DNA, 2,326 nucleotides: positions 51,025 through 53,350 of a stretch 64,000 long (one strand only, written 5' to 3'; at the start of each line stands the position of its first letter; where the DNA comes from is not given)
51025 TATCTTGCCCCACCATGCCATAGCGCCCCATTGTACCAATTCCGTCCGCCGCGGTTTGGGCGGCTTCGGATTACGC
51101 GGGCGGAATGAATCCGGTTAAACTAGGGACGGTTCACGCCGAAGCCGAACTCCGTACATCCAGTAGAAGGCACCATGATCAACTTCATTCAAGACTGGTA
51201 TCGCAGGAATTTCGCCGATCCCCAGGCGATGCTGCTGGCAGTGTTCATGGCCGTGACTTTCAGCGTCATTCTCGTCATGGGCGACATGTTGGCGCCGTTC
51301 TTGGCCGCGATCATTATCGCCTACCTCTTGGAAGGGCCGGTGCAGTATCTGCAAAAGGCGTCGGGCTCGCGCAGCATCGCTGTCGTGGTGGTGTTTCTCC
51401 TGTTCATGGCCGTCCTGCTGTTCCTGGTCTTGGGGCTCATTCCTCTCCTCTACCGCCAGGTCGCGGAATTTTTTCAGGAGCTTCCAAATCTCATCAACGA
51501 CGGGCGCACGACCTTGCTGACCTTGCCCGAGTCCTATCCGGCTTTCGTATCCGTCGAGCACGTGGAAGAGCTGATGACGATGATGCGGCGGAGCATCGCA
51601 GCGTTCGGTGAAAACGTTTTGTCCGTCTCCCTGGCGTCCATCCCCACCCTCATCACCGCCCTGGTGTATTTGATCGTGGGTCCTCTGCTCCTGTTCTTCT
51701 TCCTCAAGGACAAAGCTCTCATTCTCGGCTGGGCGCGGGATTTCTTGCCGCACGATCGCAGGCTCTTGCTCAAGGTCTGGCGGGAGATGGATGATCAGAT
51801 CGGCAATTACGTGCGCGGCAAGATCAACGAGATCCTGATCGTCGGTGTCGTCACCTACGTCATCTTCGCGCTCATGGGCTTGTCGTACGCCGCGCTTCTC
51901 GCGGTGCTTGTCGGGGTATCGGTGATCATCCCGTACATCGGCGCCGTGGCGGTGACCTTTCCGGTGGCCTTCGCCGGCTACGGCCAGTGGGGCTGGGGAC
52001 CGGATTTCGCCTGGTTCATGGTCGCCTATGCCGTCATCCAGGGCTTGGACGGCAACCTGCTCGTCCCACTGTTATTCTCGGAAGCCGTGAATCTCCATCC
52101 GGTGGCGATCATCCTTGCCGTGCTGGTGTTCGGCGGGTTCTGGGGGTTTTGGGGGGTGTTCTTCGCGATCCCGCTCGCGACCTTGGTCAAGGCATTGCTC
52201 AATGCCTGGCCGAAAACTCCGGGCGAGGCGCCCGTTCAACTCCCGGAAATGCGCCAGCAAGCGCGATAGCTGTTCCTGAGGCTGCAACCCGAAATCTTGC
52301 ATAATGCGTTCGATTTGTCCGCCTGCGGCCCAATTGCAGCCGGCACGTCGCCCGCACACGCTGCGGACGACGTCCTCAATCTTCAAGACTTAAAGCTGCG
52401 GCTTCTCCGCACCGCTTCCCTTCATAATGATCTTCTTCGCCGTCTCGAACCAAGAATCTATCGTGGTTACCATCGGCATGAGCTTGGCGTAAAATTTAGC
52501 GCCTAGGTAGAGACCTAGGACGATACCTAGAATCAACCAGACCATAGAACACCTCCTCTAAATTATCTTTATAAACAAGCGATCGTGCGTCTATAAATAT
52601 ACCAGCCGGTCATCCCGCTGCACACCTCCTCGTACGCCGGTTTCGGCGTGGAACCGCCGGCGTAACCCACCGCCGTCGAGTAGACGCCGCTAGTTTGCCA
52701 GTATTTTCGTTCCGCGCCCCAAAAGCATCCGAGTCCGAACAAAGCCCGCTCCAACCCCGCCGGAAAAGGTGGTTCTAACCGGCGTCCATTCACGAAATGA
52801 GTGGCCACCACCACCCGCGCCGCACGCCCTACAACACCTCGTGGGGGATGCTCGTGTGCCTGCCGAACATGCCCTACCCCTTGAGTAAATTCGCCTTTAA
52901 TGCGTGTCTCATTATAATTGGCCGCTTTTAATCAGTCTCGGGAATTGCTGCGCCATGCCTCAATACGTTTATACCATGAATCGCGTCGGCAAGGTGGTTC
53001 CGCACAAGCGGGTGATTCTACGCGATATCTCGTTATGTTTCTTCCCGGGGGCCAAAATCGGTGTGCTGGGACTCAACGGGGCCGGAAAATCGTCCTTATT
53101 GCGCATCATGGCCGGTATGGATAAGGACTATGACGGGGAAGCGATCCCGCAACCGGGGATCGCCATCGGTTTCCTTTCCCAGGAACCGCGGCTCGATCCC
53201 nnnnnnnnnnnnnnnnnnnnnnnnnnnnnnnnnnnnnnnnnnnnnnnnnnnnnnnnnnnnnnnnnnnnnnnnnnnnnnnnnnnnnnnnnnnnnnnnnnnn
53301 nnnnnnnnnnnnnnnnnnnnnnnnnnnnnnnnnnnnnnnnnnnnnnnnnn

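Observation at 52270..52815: msrA truncated after about 70 codons by a low-GC insert that encodes a 51-aa single-TM peptide with a strong RBS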

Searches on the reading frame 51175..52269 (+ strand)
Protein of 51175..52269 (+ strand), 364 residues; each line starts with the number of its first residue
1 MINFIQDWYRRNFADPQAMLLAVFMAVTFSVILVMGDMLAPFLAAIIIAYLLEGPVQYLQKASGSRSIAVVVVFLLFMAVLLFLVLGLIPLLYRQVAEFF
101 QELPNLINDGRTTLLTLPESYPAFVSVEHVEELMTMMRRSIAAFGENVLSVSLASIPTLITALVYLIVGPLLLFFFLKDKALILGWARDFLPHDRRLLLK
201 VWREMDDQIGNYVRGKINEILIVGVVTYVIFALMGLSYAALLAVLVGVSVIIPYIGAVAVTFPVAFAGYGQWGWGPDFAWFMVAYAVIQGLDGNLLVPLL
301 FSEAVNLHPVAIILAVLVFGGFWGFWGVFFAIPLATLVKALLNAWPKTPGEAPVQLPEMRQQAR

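Call 23: search_protein_families(library=pfam, proteins=[window:51175-52269:+], max_evalue=5)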
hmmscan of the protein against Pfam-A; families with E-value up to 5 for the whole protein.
window:51175-52269:+ (364 aa): 1 family
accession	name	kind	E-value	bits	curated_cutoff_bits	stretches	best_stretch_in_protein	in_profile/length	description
PF01594.21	AI-2E_transport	-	2.6e-67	227.8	34.3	1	20-345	3-326/327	AI-2E family transporter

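Call 26: find_related_loci(query=window:51175-52269:+, collection=genome_contigs, flank=4000)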
Query window:51175-52269:+ (364 aa) in genome_contigs; peptide patterns used: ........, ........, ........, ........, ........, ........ (x = any residue, [..] = any of these).
325 stretches matched a pattern; 248 encode a relative of the query (tblastn E <= 1e-3); the best 80 are kept; 80 distinct loci.
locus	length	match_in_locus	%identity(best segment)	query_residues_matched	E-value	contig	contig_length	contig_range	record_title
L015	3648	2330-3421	98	1-364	0e+0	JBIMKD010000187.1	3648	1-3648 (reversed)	MAG: Chromatiales bacterium isolate Frasassi PCtopBin12 k141_3994680, whole genome shotgun sequence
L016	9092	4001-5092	95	1-364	0e+0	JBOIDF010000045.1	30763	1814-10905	MAG: Gammaproteobacteria bacterium isolate SD8037_metabat2.bin.6 NODE_427_length_30763_cov_19.268442, whole genome shotg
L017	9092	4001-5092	95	1-364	0e+0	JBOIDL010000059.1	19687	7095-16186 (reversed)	MAG: Gammaproteobacteria bacterium isolate SD8020_metabat2.bin.3 NODE_148_length_19687_cov_4.435072, whole genome shotgu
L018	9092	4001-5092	94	1-364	0e+0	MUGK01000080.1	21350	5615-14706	MAG: Chromatiales bacterium USCg_Taylor scaffold_79, whole genome shotgun sequence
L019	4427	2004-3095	94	1-364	0e+0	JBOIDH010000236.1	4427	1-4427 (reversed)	MAG: Gammaproteobacteria bacterium isolate SD8032_metabat2.bin.28 NODE_7702_length_4427_cov_2.872326, whole genome shotg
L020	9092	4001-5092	90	1-364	0e+0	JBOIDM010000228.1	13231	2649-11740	MAG: Gammaproteobacteria bacterium isolate SC-S_metawrap_bin.27 k127_1786946, whole genome shotgun sequence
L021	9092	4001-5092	95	1-364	0e+0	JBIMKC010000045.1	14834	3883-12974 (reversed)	MAG: Chromatiales bacterium isolate Lehman Caves 20pBin3 NODE_62_length_14834_cov_24.501049, whole genome shotgun sequen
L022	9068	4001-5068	65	1-358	3e-148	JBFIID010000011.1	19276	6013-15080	MAG: Gammaproteobacteria bacterium isolate Mix_sand11.2021.09.Z.40 k141_592106_length_19276_cov_13.2465, whole genome sh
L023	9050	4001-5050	67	1-350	1e-143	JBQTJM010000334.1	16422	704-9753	MAG: Gammaproteobacteria bacterium isolate SAR169 c_000000137387, whole genome shotgun sequence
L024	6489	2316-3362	66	1-349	3e-138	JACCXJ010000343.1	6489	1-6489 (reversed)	MAG: Gammaproteobacteria bacterium isolate MGR_bin175 SD2897-2912_k127_3496071, whole genome shotgun sequence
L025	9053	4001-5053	60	1-351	1e-135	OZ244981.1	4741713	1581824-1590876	MAG: Gammaproteobacteria bacterium isolate 455f34d3-236c-433a-a866-da8a32aa1c71 genome assembly, chromosome: 1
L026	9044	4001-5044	60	1-348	7e-136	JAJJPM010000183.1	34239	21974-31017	MAG: Gammaproteobacteria bacterium isolate B8 NODE_84_length_34249_cov_9.319033, whole genome shotgun sequence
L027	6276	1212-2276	61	1-355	1e-134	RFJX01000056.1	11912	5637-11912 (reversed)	MAG: Gammaproteobacteria bacterium isolate J113 k99_265094, whole genome shotgun sequence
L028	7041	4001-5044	59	1-348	1e-131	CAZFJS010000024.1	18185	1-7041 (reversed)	MAG TPA_asm: uncultured Gammaproteobacteria bacterium isolate binchicken_co253_215 genome assembly, contig: NODE_1766_le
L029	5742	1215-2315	56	1-364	2e-130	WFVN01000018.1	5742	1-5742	MAG: Gammaproteobacteria bacterium isolate S140_43 k151_131588, whole genome shotgun sequence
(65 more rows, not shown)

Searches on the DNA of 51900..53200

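Call 7: search_rna_families(source=window, start=51900, end=53200, threshold=evalue, max_evalue=1)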
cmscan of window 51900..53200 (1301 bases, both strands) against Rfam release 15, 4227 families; matches with E-value up to 1: 1.
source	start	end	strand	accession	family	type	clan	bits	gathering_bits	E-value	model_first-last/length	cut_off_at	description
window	51974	52034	+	RF00613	SNORD94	Gene; snRNA; snoRNA; CD-box;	-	16.5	60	0.53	1-137/137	no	Small nucleolar RNA SNORD94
